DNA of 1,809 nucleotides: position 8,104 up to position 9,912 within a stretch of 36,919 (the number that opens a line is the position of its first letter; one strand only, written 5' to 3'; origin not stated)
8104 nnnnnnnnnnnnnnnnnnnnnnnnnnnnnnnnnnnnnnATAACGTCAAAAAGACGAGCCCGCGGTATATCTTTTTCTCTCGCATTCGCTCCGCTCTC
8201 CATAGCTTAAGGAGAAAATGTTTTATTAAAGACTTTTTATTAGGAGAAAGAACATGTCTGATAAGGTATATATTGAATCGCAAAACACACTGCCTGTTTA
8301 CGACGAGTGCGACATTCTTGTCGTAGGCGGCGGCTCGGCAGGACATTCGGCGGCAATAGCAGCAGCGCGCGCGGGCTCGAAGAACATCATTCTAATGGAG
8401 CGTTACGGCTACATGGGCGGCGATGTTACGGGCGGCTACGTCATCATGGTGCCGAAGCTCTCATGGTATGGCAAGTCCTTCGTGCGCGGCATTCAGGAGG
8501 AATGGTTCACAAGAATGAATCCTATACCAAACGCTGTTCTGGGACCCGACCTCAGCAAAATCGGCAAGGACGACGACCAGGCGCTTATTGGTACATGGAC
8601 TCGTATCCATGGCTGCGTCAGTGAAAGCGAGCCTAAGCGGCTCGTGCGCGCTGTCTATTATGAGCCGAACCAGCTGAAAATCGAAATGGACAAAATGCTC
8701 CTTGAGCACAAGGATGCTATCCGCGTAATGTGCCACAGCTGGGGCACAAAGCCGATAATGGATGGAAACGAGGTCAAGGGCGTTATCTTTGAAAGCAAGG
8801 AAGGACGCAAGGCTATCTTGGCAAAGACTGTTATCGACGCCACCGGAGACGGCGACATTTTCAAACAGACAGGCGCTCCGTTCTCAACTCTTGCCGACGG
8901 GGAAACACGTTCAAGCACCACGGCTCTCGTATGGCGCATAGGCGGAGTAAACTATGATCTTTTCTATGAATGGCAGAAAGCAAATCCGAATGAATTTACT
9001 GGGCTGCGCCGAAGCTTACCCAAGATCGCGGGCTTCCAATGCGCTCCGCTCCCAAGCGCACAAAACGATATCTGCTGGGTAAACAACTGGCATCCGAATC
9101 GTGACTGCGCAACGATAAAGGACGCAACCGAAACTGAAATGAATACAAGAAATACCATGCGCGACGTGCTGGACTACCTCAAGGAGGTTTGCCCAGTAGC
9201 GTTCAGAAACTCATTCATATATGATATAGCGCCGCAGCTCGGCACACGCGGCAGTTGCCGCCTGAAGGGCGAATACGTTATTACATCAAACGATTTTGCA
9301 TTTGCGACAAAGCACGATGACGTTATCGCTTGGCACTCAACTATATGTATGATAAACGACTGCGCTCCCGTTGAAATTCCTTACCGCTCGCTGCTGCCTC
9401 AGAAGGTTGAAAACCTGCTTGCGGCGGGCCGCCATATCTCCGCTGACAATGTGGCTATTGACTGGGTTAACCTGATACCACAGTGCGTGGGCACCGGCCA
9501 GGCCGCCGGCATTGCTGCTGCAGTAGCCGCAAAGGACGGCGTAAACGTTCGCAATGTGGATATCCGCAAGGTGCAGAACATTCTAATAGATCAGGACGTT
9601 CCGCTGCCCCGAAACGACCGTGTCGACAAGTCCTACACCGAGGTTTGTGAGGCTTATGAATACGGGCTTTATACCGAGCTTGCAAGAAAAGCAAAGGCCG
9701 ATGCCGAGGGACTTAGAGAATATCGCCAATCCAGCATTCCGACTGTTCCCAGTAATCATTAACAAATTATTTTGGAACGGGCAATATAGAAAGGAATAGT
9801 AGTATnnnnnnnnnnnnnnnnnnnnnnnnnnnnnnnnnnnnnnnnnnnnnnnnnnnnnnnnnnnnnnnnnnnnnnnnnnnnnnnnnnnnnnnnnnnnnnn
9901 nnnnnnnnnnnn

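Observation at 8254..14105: Unassigned FAD oxidoreductase, two metal cupins and a TRAP transporter appended to the phloroglucinol core: candidate undescribed feeder pathway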

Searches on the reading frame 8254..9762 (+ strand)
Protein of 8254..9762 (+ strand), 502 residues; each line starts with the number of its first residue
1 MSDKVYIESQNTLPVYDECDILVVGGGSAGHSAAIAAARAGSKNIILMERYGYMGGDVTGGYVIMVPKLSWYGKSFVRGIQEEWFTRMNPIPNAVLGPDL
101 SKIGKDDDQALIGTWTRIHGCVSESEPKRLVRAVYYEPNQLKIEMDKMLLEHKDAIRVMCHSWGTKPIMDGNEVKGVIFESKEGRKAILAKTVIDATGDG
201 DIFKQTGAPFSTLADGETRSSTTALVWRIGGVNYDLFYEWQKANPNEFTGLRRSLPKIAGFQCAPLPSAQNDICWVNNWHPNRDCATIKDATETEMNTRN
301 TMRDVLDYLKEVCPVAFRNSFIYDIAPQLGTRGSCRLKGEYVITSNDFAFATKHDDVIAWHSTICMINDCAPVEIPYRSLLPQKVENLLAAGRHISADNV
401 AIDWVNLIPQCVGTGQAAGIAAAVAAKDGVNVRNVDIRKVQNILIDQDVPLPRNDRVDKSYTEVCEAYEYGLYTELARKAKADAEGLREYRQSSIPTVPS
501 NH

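Call 4: search_protein_families(library=pfam, proteins=[window:8254-9762:+])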
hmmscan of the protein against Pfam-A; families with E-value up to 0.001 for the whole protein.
window:8254-9762:+ (502 aa): 4 families
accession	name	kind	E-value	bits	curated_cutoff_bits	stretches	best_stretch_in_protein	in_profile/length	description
PF12831.13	FAD_oxidored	-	5.4e-72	243.8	27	1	20-444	1-416/416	FAD dependent oxidoreductase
PF00890.30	FAD_binding_2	-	6.8e-07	29.3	20.4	1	20-56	1-36/414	FAD binding domain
PF01946.23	Thi4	-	4.8e-05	23.1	26.2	1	12-62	11-62/235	Thi4 family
PF01134.28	GIDA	-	0.00048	19.7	22.1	1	20-51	1-32/391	Glucose inhibited division protein A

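Call 6: search_protein_families(library=ncbifam, proteins=[window:8254-9762:+], max_evalue=0.01)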
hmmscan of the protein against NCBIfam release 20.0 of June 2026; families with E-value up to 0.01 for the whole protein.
window:8254-9762:+ (502 aa): 43 families (the best 25 are shown)
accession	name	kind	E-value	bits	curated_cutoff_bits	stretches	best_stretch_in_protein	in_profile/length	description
NF004789.0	PRK06134.1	subfamily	1.4e-07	30.5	747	1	14-67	8-61/581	FAD-dependent oxidoreductase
NF041080.1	DGGGPL_reductase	equivalog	1.8e-07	30.4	580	1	153-205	107-161/447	digeranylgeranylglycerophospholipid reductase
TIGR01813.1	flavo_cyto_c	subfamily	9.2e-07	27.9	285.45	1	20-57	1-38/444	flavocytochrome c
NF005511.0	PRK07121.1-4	equivalog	1.9e-06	26.6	466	1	5-63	7-64/553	FAD-binding protein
TIGR01372.1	soxA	subfamily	2e-06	25.9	1164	1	15-57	165-206/996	sarcosine oxidase subunit alpha family protein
NF009477.0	PRK12843.1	equivalog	7.7e-06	24.6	758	1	12-57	10-54/578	FAD-dependent oxidoreductase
TIGR03140.1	AhpF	equivalog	1.5e-05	23.7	502.9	1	14-52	208-246/515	alkyl hydroperoxide reductase subunit F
TIGR00292.1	TIGR00292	equivalog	2.6e-05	23.6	148.3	1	12-63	15-66/254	sulfide-dependent adenosine diphosphate thiazole synthase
NF005512.0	PRK07121.1-5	subfamily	3.1e-05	22.7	812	1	17-64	20-68/489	FAD-binding protein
NF005867.0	PRK07804.1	equivalog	3.1e-05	22.4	639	0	151-216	154-228/548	L-aspartate oxidase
NF053677.1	Desat2ChcC2Cyan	equivalog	3.9e-05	22.2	900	1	19-58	1-41/558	4-oxocyclohex-2-ene-1-carboxylate 5-dehydrogenase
NF006130.0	PRK08274.1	equivalog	4.2e-05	22.5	369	1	17-50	4-36/467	FAD-dependent tricarballylate dehydrogenase TcuA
NF005510.0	PRK07121.1-3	subfamily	7e-05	21.8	481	1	15-56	18-59/492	FAD-binding protein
NF009476.0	PRK12839.1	equivalog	7.8e-05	21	940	1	17-61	7-52/572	FAD-dependent oxidoreductase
TIGR02032.1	GG-red-SF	subfamily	0.00014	21.6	158.8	1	20-50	2-31/297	geranylgeranyl reductase family protein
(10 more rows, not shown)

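Call 11: find_encoding_contigs(protein=window:8254-9762:+, flank=10000, max_places=6)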
Protein window:8254-9762:+ (502 aa): 1 contig read that carries it; 1 place shown.
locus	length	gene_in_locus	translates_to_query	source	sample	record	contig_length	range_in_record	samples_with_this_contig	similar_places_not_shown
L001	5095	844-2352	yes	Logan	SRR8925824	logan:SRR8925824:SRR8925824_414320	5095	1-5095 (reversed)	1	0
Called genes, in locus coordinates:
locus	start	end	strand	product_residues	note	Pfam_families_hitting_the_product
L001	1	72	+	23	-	?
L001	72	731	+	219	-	PF01144:CoA_trans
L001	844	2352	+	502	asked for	PF00890:FAD_binding_2 (faint), PF12831:FAD_oxidored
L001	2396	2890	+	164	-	-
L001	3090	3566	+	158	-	-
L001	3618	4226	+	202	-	PF04290:DctQ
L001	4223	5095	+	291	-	?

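Call 17: find_homologous_proteins(query=window:8254-9762:+)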
Query window:8254-9762:+ (502 aa): 2555 proteins with E <= 0.001 among 8000 candidates; the best 120 are listed.
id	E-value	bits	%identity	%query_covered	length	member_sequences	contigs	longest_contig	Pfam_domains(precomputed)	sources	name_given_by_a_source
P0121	0.0e+0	1172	100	100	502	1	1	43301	PF00890.31,PF12831.14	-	-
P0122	0.0e+0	1067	90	99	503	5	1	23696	PF00890.31,PF12831.14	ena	-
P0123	0.0e+0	1059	88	100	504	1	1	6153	PF00890.31,PF12831.14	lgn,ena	-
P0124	0.0e+0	1048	89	98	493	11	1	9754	PF00890.31,PF12831.14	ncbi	-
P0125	0.0e+0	1044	88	98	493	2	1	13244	PF00890.31,PF12831.14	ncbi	-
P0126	0.0e+0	1043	86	99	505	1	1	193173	PF00890.31,PF12831.14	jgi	-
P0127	0.0e+0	1032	86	99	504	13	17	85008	PF00890.31,PF12831.14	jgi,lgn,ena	jgi:hypothetical protein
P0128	5.9e-290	980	82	98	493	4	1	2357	PF00890.31,PF12831.14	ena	-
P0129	1.0e-287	973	81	98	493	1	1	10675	PF00890.31,PF12831.14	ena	-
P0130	1.2e-285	966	83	98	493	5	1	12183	PF00890.31,PF12831.14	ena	-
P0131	9.4e-283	956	81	98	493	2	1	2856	PF00890.31,PF12831.14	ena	-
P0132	3.0e-282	955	81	98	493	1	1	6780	PF00890.31,PF12831.14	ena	-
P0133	1.2e-281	953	80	98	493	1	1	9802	PF00890.31,PF12831.14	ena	-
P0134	2.2e-281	952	79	100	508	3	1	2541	PF00890.31,PF12831.14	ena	-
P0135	4.3e-279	944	79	98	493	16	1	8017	PF00890.31,PF12831.14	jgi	-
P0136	1.4e-278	943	80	98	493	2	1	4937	PF00890.31,PF12831.14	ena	-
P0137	8.5e-277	937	78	99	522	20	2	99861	PF01266.31,PF00890.31,PF12831.14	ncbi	-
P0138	1.7e-275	932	79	99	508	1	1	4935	PF00890.31,PF12831.14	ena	-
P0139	1.0e-270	917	76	98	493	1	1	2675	PF00890.31,PF12831.14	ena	-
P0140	1.2e-268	910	77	98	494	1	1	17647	PF00890.31,PF12831.14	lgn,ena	-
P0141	9.8e-267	904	77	98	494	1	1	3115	PF01946.24,PF00890.31,PF12831.14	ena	-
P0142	2.0e-262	889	76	98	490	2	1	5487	PF00890.31,PF12831.14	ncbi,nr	ncbi:MAG: FAD-dependent oxidoreductase [Firmicutes bacterium]|nr:FAD-dependent oxidoreductase [Bacil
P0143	7.4e-262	887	77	96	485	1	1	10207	PF00890.31,PF12831.14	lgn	-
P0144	9.5e-261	884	75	98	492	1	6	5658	PF00890.31,PF12831.14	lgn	-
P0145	1.9e-260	883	75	98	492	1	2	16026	PF00890.31,PF12831.14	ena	-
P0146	4.8e-260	881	76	98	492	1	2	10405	PF00890.31,PF12831.14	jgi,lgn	jgi:hypothetical protein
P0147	5.6e-260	881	74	98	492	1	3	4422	PF00890.31,PF12831.14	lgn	-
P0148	1.3e-259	880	75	97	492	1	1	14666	PF00890.31,PF12831.14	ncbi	-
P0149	1.8e-259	880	75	98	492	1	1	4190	PF00890.31,PF12831.14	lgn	-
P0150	1.8e-259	880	74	98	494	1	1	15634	PF01946.24,PF00890.31,PF12831.14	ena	-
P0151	1.2e-258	877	75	98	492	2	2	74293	PF01266.31,PF00890.31,PF12831.14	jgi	jgi:hypothetical protein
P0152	1.4e-256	870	74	98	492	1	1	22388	PF01946.24,PF00890.31,PF12831.14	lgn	-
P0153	1.9e-256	870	75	98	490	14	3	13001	PF00890.31,PF12831.14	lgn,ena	-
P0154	2.2e-256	869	73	97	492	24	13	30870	PF00890.31,PF12831.14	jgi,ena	-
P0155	1.0e-255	867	74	98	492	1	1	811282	PF01946.24,PF00890.31,PF12831.14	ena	-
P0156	1.2e-255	867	74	97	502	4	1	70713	PF00890.31,PF12831.14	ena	-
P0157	2.3e-255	866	73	97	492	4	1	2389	PF01946.24,PF00890.31,PF12831.14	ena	-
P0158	2.5e-255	866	74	98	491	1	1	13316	PF00890.31,PF12831.14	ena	-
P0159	5.0e-255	865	73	98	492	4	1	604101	PF00890.31,PF12831.14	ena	-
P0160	3.3e-254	862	73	98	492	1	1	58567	PF00890.31,PF12831.14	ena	-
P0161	5.0e-254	862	73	97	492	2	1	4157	PF01946.24,PF00890.31,PF12831.14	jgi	-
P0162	2.3e-253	859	74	98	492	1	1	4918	PF01946.24,PF00890.31,PF12831.14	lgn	-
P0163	8.2e-253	858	73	98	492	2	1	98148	PF00890.31,PF12831.14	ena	-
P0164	2.9e-252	856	73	98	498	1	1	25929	PF00890.31,PF12831.14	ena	-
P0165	3.5e-252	856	73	98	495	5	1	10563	PF00890.31,PF12831.14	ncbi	-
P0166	4.4e-252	855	73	97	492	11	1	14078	PF00890.31,PF12831.14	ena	-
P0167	5.2e-252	855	73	97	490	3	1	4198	PF00890.31,PF12831.14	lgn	-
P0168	7.1e-252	855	73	98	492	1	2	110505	PF00890.31,PF12831.14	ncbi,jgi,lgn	jgi:hypothetical protein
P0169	1.1e-251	854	71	99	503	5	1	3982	PF01946.24,PF00890.31,PF12831.14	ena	-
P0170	1.1e-251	854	73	97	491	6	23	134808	PF00890.31,PF12831.14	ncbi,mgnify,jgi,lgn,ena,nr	ncbi:MAG: FAD-dependent oxidoreductase [Clostridiales bacterium]|mgnify:CR=1 FL=1|jgi:hypothetical p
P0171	1.1e-251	854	72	98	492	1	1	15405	PF00890.31,PF12831.14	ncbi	-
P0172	2.0e-251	853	73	98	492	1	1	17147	PF01946.24,PF00890.31,PF12831.14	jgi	jgi:hypothetical protein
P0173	2.1e-251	853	73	97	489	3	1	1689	PF00890.31,PF12831.14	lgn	-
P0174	1.4e-250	850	73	98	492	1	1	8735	PF01946.24,PF00890.31,PF12831.14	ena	-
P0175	4.8e-250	848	71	99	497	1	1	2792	PF01266.31,PF12831.14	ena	-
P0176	5.8e-250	848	72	99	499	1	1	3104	PF01946.24,PF00890.31,PF12831.14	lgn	-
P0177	1.7e-249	847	72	97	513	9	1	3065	PF00890.31,PF12831.14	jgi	-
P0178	2.4e-249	846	73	97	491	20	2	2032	PF01946.24,PF00890.31,PF12831.14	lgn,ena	-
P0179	6.9e-249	845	71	98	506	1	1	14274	PF00890.31,PF12831.14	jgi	-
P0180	2.5e-247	840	72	99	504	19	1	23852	PF00890.31,PF12831.14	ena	-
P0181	1.0e-246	837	71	98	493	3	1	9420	PF00890.31,PF12831.14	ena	-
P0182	7.2e-246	835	72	97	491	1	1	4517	PF01946.24,PF00890.31,PF12831.14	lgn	-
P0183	9.5e-246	834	71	98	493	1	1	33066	PF00890.31,PF12831.14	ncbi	-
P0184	1.3e-245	834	71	98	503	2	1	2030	PF00890.31,PF12831.14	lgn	-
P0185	1.6e-245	834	69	98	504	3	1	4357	PF01946.24,PF00890.31,PF12831.14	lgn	-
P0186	2.9e-245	833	72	99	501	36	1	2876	PF00890.31,PF12831.14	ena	-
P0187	5.6e-245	832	71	98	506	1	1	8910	PF00890.31,PF12831.14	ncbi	-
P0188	1.1e-244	831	72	98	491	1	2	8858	PF00890.31,PF12831.14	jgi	-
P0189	1.8e-244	830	71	98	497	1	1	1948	PF01946.24,PF00890.31,PF12831.14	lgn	-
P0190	4.1e-244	829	69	98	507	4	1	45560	PF00890.31,PF12831.14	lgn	-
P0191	4.2e-244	829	71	98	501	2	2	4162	PF00890.31,PF12831.14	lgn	-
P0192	6.8e-244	828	72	99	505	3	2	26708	PF00890.31,PF12831.14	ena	-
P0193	1.3e-243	827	69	98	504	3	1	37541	PF01946.24,PF01266.31,PF00890.31,PF12831.14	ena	-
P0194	2.3e-243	826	70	97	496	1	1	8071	PF12831.14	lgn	-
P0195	3.0e-243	826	72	98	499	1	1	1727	PF00890.31,PF12831.14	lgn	-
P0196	4.7e-243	825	71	98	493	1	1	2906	PF00890.31,PF12831.14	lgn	-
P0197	6.6e-243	825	71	98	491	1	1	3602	PF00890.31,PF12831.14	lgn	-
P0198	2.0e-242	823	71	98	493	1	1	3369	PF00890.31,PF12831.14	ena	-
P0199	3.8e-242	822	70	98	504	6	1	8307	PF00890.31,PF12831.14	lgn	-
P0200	1.0e-241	821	70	98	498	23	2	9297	PF01946.24,PF00890.31,PF12831.14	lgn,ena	-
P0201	1.3e-241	821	72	97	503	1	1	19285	PF00890.31,PF12831.14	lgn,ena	-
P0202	1.7e-240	817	71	97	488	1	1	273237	PF01946.24,PF01266.31,PF00890.31,PF12831.14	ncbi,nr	ncbi:MAG: FAD-dependent oxidoreductase [Clostridiales bacterium]|nr:FAD-dependent oxidoreductase [Cl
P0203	7.7e-240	815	71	97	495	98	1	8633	PF12831.14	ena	-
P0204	2.1e-239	813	70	97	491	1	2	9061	PF00890.31,PF12831.14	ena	-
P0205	1.3e-238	811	71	96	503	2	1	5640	PF00890.31,PF12831.14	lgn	-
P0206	1.8e-238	810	70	97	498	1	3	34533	PF01946.24,PF00890.31,PF12831.14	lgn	-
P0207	4.4e-238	809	70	96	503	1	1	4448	PF12831.14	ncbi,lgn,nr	ncbi:MAG TPA: FAD-dependent oxidoreductase [Clostridia bacterium]|nr:FAD-dependent oxidoreductase [C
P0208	2.2e-237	807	70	96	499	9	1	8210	PF01946.24,PF00890.31,PF12831.14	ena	-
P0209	2.3e-237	807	70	96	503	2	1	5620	PF00890.31,PF12831.14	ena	-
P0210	1.0e-236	805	70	97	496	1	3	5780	PF12831.14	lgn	-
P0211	1.1e-236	804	70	97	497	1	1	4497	PF01946.24,PF12831.14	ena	-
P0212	1.6e-236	804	69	97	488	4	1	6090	PF01946.24,PF00890.31,PF12831.14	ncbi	-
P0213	1.8e-236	804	69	98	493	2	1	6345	PF00890.31,PF12831.14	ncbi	-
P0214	2.2e-236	803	70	96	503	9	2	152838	PF00890.31,PF12831.14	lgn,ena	-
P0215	8.8e-236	801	70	96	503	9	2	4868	PF00890.31,PF12831.14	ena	-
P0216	1.2e-235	801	69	97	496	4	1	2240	PF00890.31,PF12831.14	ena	-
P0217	1.8e-235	800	69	97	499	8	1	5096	PF00890.31,PF12831.14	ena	-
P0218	2.3e-235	800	69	97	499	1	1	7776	PF00890.31,PF12831.14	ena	-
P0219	2.3e-235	800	69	97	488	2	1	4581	PF01946.24,PF00890.31,PF12831.14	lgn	-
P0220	4.5e-235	799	69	97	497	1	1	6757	PF00890.31,PF12831.14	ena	-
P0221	6.2e-235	799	69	98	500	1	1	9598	PF00890.31,PF12831.14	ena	-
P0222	7.7e-235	798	70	94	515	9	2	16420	PF00890.31,PF12831.14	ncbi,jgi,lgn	ncbi:MAG: FAD-dependent oxidoreductase [Sphaerochaetaceae bacterium]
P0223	9.5e-235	798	68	98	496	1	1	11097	PF01946.24,PF00890.31,PF12831.14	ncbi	-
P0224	1.0e-234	798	69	97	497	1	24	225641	PF01946.24,PF12831.14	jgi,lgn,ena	-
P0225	1.0e-234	798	69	97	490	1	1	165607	PF12831.14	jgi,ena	jgi:hypothetical protein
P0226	1.3e-234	798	69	98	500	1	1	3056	PF01266.31,PF00890.31,PF12831.14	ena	-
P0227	1.5e-234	797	70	95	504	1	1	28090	PF00890.31,PF12831.14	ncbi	-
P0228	2.3e-234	797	74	89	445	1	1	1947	PF12831.14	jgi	-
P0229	2.8e-234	796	67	100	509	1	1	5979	PF01266.31,PF00890.31,PF12831.14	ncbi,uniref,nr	ncbi:FAD-dependent oxidoreductase [Alkalibaculum sp. M08DMB]|uniref:FAD-dependent oxidoreductase n=1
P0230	3.0e-234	796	69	94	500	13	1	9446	PF00890.31,PF12831.14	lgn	-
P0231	3.2e-234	796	70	95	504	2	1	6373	PF00890.31,PF12831.14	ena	-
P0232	3.4e-234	796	70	95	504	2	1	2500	PF00890.31,PF12831.14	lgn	-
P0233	4.6e-234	796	69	96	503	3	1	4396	PF00890.31,PF12831.14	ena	-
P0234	5.5e-234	795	69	95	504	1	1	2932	PF00890.31,PF12831.14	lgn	-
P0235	9.0e-234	795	69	97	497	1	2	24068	PF00890.31,PF12831.14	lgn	-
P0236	1.2e-233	794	69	97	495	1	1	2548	PF01266.31,PF00890.31,PF12831.14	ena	-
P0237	1.3e-233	794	69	98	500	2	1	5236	PF01946.24,PF00890.31,PF12831.14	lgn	-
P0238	2.0e-233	794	68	97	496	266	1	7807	PF12831.14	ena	-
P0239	2.1e-233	794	68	98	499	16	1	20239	PF00890.31,PF12831.14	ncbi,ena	-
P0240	2.8e-233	793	69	95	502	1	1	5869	PF00890.31,PF12831.14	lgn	-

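Call 19: find_related_loci(query=A1, collection=genome_contigs, flank=10000)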
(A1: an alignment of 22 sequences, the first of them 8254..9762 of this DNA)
Query A1 (502 aa) in genome_contigs; peptide patterns used: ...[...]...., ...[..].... (x = any residue, [..] = any of these).
206 stretches matched a pattern; 169 encode a relative of the query (tblastn E <= 1e-3); the best 80 are kept; 79 distinct loci.
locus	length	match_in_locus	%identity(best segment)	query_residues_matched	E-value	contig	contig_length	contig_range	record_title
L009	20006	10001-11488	91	1-496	0e+0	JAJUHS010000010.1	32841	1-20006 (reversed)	MAG: Clostridiales bacterium isolate bin70 k141_220519_length_32841_cov_162.1138, whole genome shotgun sequence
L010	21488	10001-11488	86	1-496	0e+0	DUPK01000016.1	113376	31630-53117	MAG TPA_asm: Clostridiales bacterium isolate AS08sgBPME_301 62106_AS08, whole genome shotgun sequence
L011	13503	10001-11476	82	1-492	0e+0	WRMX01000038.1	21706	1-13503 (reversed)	MAG: Oscillospiraceae bacterium isolate Th196P4bin1 JGI24702J35022_10000611, whole genome shotgun sequence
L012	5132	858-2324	76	1-492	0e+0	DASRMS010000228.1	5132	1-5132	MAG TPA_asm: Oscillospiraceae bacterium isolate SMAG_U10222 k141_803646, whole genome shotgun sequence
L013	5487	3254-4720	76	1-492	0e+0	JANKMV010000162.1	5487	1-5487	MAG: Bacillota bacterium isolate M17C-03 NODE_162_length_5487_cov_3.292526, whole genome shotgun sequence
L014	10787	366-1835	73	4-492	0e+0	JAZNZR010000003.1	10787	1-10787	MAG: Oscillospiraceae bacterium isolate T1900044766_TS20190232.MAGScoT_cleanbin_000046 SGB_2416_k141_1708222, whole geno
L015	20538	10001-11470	73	4-492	0e+0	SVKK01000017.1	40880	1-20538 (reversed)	MAG: Oscillospiraceae bacterium isolate SIG459 NODE_1432_length_40880_cov_6.045095, whole genome shotgun sequence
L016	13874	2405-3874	73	4-492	0e+0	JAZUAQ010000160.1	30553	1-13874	MAG: Oscillospiraceae bacterium isolate T1900045319_YK20190008.MAGScoT_cleanbin_000037 SGB_6340_k141_230380, whole genom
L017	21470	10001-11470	73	4-492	0e+0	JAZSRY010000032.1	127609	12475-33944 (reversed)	MAG: Oscillospiraceae bacterium isolate T1900044535_TS20190001.MAGScoT_cleanbin_000012 SGB_5_k141_1040043, whole genome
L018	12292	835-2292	74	1-487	0e+0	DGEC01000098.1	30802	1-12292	MAG TPA_asm: Firmicutes bacterium UBA3936 UBA3936_contig_3036, whole genome shotgun sequence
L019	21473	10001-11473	72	1-492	0e+0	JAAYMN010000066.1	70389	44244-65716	MAG: Bacillota bacterium isolate AS20ysBPTH_33 62899_AS20, whole genome shotgun sequence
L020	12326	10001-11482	75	4-496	0e+0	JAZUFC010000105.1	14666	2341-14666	MAG: Lachnospiraceae bacterium isolate T1900045296_TH20190066.MAGScoT_cleanbin_000024 SGB_6088_k141_960915, whole genome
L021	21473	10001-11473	74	1-492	0e+0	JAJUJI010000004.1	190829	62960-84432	MAG: Clostridiales bacterium isolate bin113 k141_809931_length_190829_cov_142.0048, whole genome shotgun sequence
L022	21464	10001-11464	73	4-492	0e+0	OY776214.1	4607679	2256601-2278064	MAG: uncultured Sporobacter sp. isolate 345903d0-cd28-47e6-9f6f-9f74e2cead0e genome assembly, chromosome: 1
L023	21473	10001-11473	73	1-492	0e+0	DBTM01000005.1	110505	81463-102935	MAG TPA_asm: Clostridiales bacterium UBA1316 UBA1316_contig_4978, whole genome shotgun sequence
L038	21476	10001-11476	82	1-492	0e+0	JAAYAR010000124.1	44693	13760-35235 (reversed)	MAG: Clostridiales bacterium isolate AS06rmzACSIP_159 281650_AS06, whole genome shotgun sequence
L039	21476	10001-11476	71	4-492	0e+0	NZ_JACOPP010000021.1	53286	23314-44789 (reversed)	Lawsonibacter hominis strain NSJ-51 H10_ctg021, whole genome shotgun sequence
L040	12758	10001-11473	71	1-492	0e+0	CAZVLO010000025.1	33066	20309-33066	MAG TPA_asm: uncultured Papillibacter sp. isolate SRP239243_co1_361 genome assembly, contig: NODE_1820_length_33066_cov_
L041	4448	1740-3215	70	1-485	0e+0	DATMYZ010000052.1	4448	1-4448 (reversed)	MAG TPA_asm: Clostridia bacterium isolate SMAG_U13161 k141_141828, whole genome shotgun sequence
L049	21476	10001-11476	70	1-485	0e+0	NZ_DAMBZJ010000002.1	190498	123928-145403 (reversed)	MAG: Oscillibacter sp. isolate CTOTU49456 NODE_16_length_190498_cov_3.814081, whole genome shotgun sequence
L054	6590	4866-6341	67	3-492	0e+0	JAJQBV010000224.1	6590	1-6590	MAG: Clostridiales bacterium isolate C.4_9 NODE_1568_length_6590_cov_5.678194, whole genome shotgun sequence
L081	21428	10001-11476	67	3-492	0e+0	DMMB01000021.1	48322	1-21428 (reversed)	MAG TPA_asm: Oscillospiraceae bacterium isolate UBA11522 contig_4146, whole genome shotgun sequence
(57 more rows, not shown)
